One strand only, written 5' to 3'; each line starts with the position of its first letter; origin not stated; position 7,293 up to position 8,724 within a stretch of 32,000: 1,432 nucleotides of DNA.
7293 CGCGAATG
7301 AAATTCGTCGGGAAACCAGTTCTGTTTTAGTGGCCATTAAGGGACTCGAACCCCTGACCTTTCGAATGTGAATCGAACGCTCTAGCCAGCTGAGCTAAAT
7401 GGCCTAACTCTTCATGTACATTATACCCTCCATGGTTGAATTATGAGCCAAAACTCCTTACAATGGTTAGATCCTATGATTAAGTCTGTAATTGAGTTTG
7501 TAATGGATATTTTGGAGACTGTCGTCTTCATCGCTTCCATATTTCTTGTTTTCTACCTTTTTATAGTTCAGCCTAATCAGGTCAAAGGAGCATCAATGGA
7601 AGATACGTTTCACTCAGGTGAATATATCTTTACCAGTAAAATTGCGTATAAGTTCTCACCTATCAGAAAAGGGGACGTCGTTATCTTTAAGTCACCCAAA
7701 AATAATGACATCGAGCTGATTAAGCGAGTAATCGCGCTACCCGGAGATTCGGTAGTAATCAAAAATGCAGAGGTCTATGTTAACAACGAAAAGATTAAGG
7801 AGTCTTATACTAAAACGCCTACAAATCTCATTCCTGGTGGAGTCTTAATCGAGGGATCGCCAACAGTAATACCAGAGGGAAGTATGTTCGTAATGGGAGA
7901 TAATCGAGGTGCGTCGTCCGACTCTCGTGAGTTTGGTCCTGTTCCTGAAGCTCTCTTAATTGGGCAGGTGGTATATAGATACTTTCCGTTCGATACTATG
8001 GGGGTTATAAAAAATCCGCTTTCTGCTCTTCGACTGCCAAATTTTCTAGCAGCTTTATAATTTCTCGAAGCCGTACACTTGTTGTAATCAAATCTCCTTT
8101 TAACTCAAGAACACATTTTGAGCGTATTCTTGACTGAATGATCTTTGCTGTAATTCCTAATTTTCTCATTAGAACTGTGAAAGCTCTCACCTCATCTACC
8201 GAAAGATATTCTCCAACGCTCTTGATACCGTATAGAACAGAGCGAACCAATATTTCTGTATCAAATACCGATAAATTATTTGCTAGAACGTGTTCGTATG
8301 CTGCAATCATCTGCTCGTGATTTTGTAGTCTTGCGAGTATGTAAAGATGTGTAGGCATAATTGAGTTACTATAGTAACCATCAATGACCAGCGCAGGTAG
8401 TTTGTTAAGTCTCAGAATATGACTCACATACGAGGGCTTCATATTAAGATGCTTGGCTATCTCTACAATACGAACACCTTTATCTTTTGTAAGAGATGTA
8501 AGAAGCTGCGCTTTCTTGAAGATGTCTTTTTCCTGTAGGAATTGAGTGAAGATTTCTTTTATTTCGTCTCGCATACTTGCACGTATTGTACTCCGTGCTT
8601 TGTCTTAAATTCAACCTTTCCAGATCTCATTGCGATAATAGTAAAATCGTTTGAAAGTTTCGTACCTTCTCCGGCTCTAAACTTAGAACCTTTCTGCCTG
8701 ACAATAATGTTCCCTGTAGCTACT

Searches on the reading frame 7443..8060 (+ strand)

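Call 7: search_protein_families(library=pfam, proteins=[window:7443-8060:+], max_evalue=0.01)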
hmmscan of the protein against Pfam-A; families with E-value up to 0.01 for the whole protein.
window:7443-8060:+ (205 aa): 2 families
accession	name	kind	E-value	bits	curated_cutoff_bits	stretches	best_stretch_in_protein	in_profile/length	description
PF10502.14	Peptidase_S26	-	2.9e-47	161.2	22.9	1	22-180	3-167/168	Signal peptidase, peptidase S26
PF00717.28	Peptidase_S24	-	0.00028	21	23.3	1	46-120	39-105/116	Peptidase S24-like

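Call 8: search_protein_families(library=ncbifam, proteins=[window:7443-8060:+], max_evalue=0.01)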
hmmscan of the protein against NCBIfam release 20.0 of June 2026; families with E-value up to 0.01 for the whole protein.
window:7443-8060:+ (205 aa): 9 families
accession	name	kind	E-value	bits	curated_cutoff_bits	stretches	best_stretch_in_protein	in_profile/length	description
TIGR02227.1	sigpep_I_bact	equivalog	4.2e-47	160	47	1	26-184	4-162/162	signal peptidase I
NF008114.0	PRK10861.1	equivalog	4.5e-21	75.5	277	2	26-109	66-161/324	signal peptidase I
TIGR02754.1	sod_Ni_protease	equivalog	2.1e-14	53.8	63.25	2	144-177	56-89/90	nickel-type superoxide dismutase maturation protease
TIGR02771.1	TraF_Ti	equivalog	1.1e-12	47.8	100.25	1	90-176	82-165/171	conjugative transfer signal peptidase TraF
NF010412.0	PRK13838.1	subfamily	5.1e-10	39.1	186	1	92-174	89-167/177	conjugal transfer pilin processing protease TraF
TIGR02228.1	sigpep_I_arch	equivalog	1.3e-07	31.6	51.85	1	20-98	3-84/158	signal peptidase I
NF010459.0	PRK13884.1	subfamily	7.4e-06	25.6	156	1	91-169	87-165/178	conjugal transfer peptidase TraF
TIGR00739.1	yajC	equivalog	0.00019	21.4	44.2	1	23-98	2-80/84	preprotein translocase subunit YajC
NF041554.1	SA1362_fam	subfamily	0.0021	18.1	42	1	12-47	20-55/70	SA1362 family protein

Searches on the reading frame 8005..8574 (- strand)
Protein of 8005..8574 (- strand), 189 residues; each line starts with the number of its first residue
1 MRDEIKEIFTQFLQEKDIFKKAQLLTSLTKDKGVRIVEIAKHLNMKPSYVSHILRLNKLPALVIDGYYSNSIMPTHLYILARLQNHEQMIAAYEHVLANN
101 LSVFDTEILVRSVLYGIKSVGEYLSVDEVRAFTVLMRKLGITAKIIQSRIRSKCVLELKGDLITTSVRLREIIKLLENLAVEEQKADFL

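Call 80: search_protein_families(library=pfam, proteins=[window:8005-8574:-], max_evalue=0.0001)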
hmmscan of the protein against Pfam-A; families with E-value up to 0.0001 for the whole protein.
window:8005-8574:- (189 aa): 1 family
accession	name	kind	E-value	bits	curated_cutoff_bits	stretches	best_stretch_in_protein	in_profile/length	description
PF17762.8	HTH_ParB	-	3.4e-12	46.8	22.6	1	18-112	5-99/102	ParB HTH domain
